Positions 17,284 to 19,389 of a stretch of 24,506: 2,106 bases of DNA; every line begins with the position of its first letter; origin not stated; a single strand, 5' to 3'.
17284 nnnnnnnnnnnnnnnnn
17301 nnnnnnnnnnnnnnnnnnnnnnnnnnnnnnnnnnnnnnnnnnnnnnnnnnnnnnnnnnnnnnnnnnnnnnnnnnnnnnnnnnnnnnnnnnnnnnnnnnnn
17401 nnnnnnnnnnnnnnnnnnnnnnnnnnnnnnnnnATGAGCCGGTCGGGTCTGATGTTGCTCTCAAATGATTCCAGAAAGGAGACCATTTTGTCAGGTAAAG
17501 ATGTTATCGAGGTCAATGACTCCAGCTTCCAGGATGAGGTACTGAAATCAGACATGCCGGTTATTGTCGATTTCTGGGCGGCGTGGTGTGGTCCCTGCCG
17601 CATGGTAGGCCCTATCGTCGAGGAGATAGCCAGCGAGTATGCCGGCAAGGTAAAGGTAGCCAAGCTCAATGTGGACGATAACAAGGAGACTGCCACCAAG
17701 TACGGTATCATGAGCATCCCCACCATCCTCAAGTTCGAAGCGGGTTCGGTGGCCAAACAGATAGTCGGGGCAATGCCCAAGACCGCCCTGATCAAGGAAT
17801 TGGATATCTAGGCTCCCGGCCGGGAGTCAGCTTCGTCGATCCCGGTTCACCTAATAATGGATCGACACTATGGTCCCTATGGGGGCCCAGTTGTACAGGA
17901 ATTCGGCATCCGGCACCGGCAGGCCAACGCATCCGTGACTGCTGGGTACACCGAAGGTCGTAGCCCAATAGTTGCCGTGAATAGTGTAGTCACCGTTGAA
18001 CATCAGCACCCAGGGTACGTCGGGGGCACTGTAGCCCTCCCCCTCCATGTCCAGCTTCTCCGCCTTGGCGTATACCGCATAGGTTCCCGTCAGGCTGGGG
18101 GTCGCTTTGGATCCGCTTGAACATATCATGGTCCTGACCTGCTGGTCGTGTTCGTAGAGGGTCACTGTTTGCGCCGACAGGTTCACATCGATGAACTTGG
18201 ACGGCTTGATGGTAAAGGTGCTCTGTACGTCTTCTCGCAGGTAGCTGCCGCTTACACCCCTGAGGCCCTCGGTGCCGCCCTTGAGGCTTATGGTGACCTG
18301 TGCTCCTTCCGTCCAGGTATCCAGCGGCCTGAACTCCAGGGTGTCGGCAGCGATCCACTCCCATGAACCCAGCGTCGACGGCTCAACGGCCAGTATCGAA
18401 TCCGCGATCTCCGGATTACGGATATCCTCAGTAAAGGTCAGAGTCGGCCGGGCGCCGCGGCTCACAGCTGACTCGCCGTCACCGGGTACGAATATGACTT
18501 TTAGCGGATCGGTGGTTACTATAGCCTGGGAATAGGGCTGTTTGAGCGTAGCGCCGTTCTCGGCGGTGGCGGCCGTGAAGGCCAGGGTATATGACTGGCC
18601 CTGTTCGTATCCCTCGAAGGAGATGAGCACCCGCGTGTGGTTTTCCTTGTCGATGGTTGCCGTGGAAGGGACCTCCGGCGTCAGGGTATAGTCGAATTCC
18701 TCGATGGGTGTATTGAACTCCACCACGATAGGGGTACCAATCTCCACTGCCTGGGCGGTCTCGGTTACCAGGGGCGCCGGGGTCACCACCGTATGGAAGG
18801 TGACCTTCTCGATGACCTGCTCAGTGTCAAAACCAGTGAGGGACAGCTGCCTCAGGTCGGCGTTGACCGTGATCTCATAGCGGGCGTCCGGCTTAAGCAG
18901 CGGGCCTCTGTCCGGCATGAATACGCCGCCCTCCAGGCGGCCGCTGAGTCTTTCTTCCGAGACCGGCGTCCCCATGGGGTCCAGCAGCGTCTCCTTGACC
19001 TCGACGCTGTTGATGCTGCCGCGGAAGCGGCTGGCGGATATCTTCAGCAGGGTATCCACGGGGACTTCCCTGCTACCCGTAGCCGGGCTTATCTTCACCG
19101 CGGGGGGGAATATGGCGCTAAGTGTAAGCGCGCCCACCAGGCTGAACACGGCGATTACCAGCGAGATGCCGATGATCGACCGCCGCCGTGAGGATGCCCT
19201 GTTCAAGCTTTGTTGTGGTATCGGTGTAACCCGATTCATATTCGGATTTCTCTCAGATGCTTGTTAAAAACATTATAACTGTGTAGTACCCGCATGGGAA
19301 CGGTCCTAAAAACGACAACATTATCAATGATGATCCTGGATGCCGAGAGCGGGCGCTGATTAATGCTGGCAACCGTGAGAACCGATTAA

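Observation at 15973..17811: Self-contained thiol-stress module: ECF sigma/ZAS anti-sigma facing zinc ribbon-ferredoxin-trxA, with twin promoter motifs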

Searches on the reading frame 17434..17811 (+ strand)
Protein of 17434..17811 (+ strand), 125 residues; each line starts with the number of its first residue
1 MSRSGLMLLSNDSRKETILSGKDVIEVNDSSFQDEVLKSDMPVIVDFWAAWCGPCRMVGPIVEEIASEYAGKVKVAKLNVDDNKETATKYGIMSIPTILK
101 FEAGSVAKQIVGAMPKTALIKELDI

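Call 3: search_protein_families(library=pfam, proteins=[window:17434-17811:+], max_evalue=0.01)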
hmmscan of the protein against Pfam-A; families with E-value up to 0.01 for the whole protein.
window:17434-17811:+ (125 aa): 8 families
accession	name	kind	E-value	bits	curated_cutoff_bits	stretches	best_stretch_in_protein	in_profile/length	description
PF00085.26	Thioredoxin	-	2.6e-31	108.1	23.5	1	24-123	2-101/103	Thioredoxin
PF13098.12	Thioredoxin_2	-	5.3e-08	33.6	27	1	41-123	6-104/104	Thioredoxin-like domain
PF14595.12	Thioredoxin_9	-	1.4e-06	28.6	25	1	12-104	13-107/129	Thioredoxin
PF13905.12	Thioredoxin_8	-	2e-05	25.3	27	1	42-89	3-52/94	Thioredoxin-like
PF04756.19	OST3_OST6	-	5.8e-05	23.1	27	1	22-104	11-105/294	OST3 / OST6 family, transporter family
PF13192.12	Thioredoxin_3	-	0.00012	22.4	24.8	1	52-122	10-73/76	Thioredoxin domain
PF00578.27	AhpC-TSA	-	0.00083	19.7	26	1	39-86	24-73/124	AhpC/TSA family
PF08534.16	Redoxin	-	0.0013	19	26.6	1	42-85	30-75/148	Redoxin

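Call 4: search_protein_families(library=ncbifam, proteins=[window:17434-17811:+], max_evalue=0.01)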
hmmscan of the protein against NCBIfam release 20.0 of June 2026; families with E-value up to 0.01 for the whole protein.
window:17434-17811:+ (125 aa): 18 families
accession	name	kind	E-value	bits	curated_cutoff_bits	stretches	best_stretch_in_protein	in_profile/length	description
TIGR01068.1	thioredoxin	equivalog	2.3e-38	130.4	96.8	1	28-123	2-97/101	thioredoxin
NF006898.0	PRK09381.1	equivalog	1.6e-36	125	138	1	23-124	4-105/109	thioredoxin TrxA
NF008229.0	PRK10996.1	equivalog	9.5e-30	103.2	125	1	16-119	30-131/141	thioredoxin TrxC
NF047697.1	ThioredTrxAClost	equivalog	1.3e-20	73.6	140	1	25-113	2-90/105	thioredoxin TrxA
TIGR01126.1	pdi_dom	equivalog_domain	5.3e-18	65.2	107.2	1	27-113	1-91/105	protein disulfide-isomerase domain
TIGR01130.1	ER_PDI_fam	subfamily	5.4e-14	52.6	344.25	1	22-120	1-101/476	protein disulfide-isomerase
TIGR00411.1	redox_disulf_1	equivalog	1.7e-10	40.8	92.75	1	48-120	7-75/82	MJ0307 family thioredoxin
NF041202.1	StoA_CxxC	exception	4.4e-09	36.4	210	1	43-82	55-94/163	endospore biogenesis thiol-disulfide oxidoreductase StoA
NF002854.0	PRK03147.1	subfamily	8.6e-09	35.5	170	1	27-84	50-107/176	thiol-disulfide oxidoreductase ResA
TIGR00385.1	dsbE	subfamily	1.8e-08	34.1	123.15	1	30-90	53-110/173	DsbE family thiol:disulfide interchange protein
NF045694.1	seleno_TsoB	exception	1.6e-07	29.8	805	1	34-103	468-545/572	rhodanese/DsbD fusion-like selenoprotein TsoB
NF047696.1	ThlDiSintTplARhiz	equivalog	9e-06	25.6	230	1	43-86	100-144/219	thiol:disulfide interchange protein TlpA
NF011941.0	PRK15412.1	equivalog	1.2e-05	24.9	359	1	26-89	54-114/185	thiol:disulfide interchange protein DsbE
TIGR02187.2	PDO_seleno_TRX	equivalog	3.4e-05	23.3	185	1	45-104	21-81/209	protein disulfide oxidoreductase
TIGR00424.1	APS_reduc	equivalog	4.2e-05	22.3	553.2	1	42-104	374-439/464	5'-adenylylsulfate reductase, thioredoxin-independent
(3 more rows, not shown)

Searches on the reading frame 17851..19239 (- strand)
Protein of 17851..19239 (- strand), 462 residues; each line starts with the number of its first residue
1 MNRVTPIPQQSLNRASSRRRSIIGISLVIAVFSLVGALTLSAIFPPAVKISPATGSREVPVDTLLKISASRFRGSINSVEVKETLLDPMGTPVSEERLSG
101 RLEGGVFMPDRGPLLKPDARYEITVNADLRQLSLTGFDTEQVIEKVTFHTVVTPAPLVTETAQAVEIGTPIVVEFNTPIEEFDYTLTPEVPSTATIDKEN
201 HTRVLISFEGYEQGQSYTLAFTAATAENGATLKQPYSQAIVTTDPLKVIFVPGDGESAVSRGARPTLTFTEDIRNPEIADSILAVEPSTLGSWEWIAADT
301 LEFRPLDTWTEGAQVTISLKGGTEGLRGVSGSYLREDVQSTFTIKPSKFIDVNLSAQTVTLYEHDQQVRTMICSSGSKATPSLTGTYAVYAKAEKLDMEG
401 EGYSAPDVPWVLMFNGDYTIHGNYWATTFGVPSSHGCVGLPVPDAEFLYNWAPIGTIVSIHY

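Call 3: search_protein_families(library=pfam, proteins=[window:17851-19239:-], max_evalue=0.01)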
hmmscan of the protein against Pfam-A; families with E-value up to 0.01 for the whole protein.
window:17851-19239:- (462 aa): 3 families
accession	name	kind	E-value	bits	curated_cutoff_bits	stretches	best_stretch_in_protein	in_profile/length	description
PF03734.19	YkuD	-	7.2e-22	79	23.4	1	348-460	2-146/146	L,D-transpeptidase catalytic domain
PF13205.12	Big_5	-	1.2e-13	52.1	23.6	1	245-343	4-104/105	Bacterial Ig-like domain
PF17964.7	Big_10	-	4.5e-11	43.7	22.9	1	210-320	48-159/164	Bacterial Ig domain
